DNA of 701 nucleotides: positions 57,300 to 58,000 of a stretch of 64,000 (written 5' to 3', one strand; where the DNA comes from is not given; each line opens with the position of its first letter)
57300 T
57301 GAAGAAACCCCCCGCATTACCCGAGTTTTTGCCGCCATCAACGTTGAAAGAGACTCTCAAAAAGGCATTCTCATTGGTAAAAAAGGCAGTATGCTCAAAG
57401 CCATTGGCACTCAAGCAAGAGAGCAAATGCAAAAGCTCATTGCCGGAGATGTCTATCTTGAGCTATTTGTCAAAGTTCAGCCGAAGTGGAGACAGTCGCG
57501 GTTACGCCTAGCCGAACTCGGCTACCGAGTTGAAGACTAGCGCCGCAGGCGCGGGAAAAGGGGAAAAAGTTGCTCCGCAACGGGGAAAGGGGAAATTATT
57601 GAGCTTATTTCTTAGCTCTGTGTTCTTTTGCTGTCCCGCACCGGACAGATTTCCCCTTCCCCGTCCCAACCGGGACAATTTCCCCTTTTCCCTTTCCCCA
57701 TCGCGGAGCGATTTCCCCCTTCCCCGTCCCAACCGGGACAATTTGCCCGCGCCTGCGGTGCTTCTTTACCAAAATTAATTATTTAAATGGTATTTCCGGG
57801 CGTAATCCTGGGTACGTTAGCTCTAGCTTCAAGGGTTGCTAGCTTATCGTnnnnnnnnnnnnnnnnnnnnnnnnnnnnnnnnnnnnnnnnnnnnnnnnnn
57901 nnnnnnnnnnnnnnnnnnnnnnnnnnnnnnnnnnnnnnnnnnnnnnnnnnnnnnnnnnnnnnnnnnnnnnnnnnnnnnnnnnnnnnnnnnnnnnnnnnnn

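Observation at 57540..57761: Composite palindromic repeat built from covarying mini-hairpins plus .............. tracts (flagship copy of an eight-locus family)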

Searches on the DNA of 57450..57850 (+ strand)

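Call 45: build_rna_model(alignment_id=A1, structure=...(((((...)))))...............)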
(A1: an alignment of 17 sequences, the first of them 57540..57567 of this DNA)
Model R1 built from alignment A1 (17 sequences, 31 columns); structure: as given.
model positions 27; base pairs 5; branch points 0; effective number of sequences 17; information 1.013 bits per position. Calibrated on 0.2 Mb of random sequence (short: E-values are rough).
structure used (alignment columns):
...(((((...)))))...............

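Call 46: search_with_rna_model(model_id=R1, source=window, filters=off, max_evalue=10, make_alignment=true)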
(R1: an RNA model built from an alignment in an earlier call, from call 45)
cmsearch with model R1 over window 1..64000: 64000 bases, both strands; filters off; matches with E-value up to 10: 39.
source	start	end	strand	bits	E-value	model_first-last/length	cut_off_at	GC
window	61412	61438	+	38.3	8.1e-09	1-27/27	no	0.59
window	57569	57595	+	37.1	1.8e-08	1-27/27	no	0.59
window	61441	61467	+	36.5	2.6e-08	1-27/27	no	0.63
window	57540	57566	+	36.2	3.2e-08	1-27/27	no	0.7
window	2556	2582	-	35.8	4e-08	1-27/27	no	0.56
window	57686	57712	-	34.6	8.6e-08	1-27/27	no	0.56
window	61583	61609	-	34.3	1.1e-07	1-27/27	no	0.67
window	61542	61568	-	32.6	3.3e-07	1-27/27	no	0.7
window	16469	16495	+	29.9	1.8e-06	1-27/27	no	0.63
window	16575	16601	-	29.1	3.1e-06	1-27/27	no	0.74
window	57649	57675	-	28.6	4.1e-06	1-27/27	no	0.63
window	16498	16523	+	26.8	1.3e-05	1-27/27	no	0.62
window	61473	61499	+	25.5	3e-05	1-27/27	no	0.56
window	2583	2609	-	24.4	6.3e-05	1-27/27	no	0.7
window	57713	57738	-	20.6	0.00069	1-26/27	no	0.69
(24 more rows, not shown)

Alignment A2: 39 matches aligned to the model, 41 columns, each read 5' to 3' on its own strand. Consensus structure (alignment columns), stored with it:
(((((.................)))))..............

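Call 47: search_with_rna_model(model_id=R1, source=window, filters=off, max_evalue=0.005, make_alignment=true, show_alignments=0)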
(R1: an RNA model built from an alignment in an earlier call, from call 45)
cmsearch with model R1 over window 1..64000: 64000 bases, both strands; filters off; matches with E-value up to 0.005: 16.
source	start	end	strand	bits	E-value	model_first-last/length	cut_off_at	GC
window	61412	61438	+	38.3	8.1e-09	1-27/27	no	0.59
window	57569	57595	+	37.1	1.8e-08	1-27/27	no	0.59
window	61441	61467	+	36.5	2.6e-08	1-27/27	no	0.63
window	57540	57566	+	36.2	3.2e-08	1-27/27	no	0.7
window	2556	2582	-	35.8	4e-08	1-27/27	no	0.56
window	57686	57712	-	34.6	8.6e-08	1-27/27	no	0.56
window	61583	61609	-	34.3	1.1e-07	1-27/27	no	0.67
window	61542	61568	-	32.6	3.3e-07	1-27/27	no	0.7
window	16469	16495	+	29.9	1.8e-06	1-27/27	no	0.63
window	16575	16601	-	29.1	3.1e-06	1-27/27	no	0.74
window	57649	57675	-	28.6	4.1e-06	1-27/27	no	0.63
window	16498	16523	+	26.8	1.3e-05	1-27/27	no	0.62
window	61473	61499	+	25.5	3e-05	1-27/27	no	0.56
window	2583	2609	-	24.4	6.3e-05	1-27/27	no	0.7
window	57713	57738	-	20.6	0.00069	1-26/27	no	0.69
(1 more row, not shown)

Alignment A3: 16 matches aligned to the model, 27 columns, each read 5' to 3' on its own strand. Consensus structure (alignment columns), stored with it:
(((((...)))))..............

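Call 52: search_with_rna_model(model_id=R1, sources=[L001, L002, L035, L042, L066], filters=off, max_evalue=0.1, show_alignments=6)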
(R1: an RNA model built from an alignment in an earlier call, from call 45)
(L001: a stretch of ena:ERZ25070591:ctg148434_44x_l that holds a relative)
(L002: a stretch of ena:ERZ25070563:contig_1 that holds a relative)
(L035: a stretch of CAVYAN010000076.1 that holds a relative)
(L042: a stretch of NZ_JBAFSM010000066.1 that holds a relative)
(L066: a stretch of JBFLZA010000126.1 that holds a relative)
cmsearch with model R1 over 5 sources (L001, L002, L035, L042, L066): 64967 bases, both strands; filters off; matches with E-value up to 0.1: 9.
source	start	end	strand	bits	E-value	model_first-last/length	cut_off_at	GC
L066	5633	5659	-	36.1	3.4e-08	1-27/27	no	0.67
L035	7109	7136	+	19.1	0.0019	1-27/27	no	0.61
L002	8778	8802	+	17.3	0.0058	1-27/27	no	0.48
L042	2800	2829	+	17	0.0072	1-27/27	no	0.7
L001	17952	17982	-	16.6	0.0093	1-27/27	no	0.42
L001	563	598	-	15.5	0.018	1-27/27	no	0.53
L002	18020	18045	-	15.1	0.024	1-27/27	no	0.54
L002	18290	18320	-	14.6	0.034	1-27/27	no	0.39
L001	8756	8773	+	13.3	0.074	1-27/27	no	0.67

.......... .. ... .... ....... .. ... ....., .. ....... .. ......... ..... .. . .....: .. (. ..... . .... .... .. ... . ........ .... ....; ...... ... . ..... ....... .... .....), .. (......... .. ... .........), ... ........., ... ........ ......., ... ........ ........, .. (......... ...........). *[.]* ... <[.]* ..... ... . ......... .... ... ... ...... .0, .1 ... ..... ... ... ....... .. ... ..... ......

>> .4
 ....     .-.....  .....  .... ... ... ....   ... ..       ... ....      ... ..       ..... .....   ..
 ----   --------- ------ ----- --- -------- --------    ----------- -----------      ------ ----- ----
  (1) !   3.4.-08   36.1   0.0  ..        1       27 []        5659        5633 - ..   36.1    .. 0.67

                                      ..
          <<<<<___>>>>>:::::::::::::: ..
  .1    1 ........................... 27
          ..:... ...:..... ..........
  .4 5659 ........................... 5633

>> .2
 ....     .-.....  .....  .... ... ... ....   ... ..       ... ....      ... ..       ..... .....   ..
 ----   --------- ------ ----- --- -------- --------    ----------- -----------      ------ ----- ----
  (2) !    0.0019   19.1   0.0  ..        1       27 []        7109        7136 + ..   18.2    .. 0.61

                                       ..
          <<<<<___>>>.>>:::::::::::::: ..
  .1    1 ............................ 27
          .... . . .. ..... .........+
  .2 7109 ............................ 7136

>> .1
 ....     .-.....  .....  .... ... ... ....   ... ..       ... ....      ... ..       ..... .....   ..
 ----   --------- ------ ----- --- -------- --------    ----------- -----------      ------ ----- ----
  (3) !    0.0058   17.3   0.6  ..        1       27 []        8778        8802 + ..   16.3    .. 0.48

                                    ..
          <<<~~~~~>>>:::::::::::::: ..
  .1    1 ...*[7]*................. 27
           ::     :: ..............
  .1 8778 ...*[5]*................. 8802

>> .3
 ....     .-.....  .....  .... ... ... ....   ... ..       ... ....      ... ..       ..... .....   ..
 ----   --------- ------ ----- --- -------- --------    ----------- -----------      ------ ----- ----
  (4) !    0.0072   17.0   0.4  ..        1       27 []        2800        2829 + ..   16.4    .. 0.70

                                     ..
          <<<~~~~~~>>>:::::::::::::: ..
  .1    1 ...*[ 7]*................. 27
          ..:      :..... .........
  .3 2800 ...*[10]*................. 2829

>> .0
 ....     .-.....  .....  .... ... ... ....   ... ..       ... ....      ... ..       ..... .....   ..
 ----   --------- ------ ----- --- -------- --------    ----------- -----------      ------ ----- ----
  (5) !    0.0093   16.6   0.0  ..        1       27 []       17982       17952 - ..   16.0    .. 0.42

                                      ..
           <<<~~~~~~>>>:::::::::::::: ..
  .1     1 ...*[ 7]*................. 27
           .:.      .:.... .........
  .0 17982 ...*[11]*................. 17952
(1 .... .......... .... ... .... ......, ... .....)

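Call 72: search_rna_families(source=window, start=57450, end=57850, threshold=evalue, max_evalue=1)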
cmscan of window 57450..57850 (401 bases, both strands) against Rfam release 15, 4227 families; matches with E-value up to 1: 7.
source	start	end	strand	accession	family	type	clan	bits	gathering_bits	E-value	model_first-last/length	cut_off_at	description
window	57549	57728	+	RF04119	MIR1858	Gene; miRNA;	-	29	137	0.0049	1-197/197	no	MIR1858 microRNA precursor family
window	57545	57738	-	RF04119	MIR1858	Gene; miRNA;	-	26.9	137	0.015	1-197/197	no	MIR1858 microRNA precursor family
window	57583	57691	-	RF03623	mir-1252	Gene; miRNA;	-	21.1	70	0.42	1-65/65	no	mir-1252 microRNA precursor family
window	57571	57710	-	RF03792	MIR6462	Gene; miRNA;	-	20.9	96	0.28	1-119/119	no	MIR6462 microRNA precursor family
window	57553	57693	+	RF04198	MIR8670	Gene; miRNA;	-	18.3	150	0.61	1-142/142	no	MIR8670 microRNA precursor family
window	57621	57678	-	RF01383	GRIK4_3p_UTR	Gene;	-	18.2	38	0.3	1-94/94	no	GRIK4 3 prime UTR element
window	57539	57765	+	RF02400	Hsp83_3_UTR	Cis-reg;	-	10.9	90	0.54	176-431/470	no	Heat shock protein 83 3' UTR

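Call 73: search_dna_similar(query=window:57540-57761:+, collection=plasmids, mode=distant, max_evalue=0.001, max_rows=15)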
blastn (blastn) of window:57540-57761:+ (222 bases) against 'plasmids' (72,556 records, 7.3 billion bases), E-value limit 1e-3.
No match.

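Call 79: search_with_rna_model(model_id=R1, sources=[L204, L205, L206], filters=off, max_evalue=0.1)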
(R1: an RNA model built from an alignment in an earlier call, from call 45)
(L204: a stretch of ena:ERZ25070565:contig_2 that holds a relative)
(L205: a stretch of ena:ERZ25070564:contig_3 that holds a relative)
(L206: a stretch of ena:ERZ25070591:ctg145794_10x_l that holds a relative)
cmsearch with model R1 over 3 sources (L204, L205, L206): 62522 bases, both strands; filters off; matches with E-value up to 0.1: 7.
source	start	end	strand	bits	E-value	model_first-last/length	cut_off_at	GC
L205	8808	8827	-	19.5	0.0014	1-27/27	no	0.5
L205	17990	18020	-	16.6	0.0089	1-27/27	no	0.42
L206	17962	17992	-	16.6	0.0089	1-27/27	no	0.42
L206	721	756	-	15.5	0.018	1-27/27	no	0.53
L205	568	581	-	14.2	0.042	1-27/27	no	0.57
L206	4158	4174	+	14.1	0.044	1-27/27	no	0.41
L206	8756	8773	+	13.3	0.071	1-27/27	no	0.67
